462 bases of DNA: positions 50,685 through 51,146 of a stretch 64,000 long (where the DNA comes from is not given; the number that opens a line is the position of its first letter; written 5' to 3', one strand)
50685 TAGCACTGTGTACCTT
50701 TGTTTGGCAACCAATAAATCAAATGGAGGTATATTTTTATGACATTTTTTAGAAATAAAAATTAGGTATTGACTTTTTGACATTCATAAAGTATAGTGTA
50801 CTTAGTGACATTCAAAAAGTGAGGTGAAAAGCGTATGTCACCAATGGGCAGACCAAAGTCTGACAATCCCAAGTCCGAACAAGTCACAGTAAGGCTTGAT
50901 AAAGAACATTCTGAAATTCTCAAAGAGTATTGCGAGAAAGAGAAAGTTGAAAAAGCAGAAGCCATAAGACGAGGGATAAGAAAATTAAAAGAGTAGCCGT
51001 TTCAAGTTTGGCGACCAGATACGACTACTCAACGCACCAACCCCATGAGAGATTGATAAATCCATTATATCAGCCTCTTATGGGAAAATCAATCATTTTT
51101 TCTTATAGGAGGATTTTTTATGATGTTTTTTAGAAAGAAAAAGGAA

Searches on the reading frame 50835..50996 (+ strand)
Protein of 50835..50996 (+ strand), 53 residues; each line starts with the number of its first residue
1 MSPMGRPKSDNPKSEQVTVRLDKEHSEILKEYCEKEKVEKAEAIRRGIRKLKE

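Call 111: search_protein_families(library=pfam, max_evalue=0.001, proteins=[window:50835-50996:+])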
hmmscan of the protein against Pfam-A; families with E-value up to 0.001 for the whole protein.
window:50835-50996:+ (53 aa): 1 family
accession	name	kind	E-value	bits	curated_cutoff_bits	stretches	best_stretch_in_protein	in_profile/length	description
PF01402.27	RHH_1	-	0.00041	20.6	20.5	1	16-53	1-38/39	Ribbon-helix-helix protein, copG family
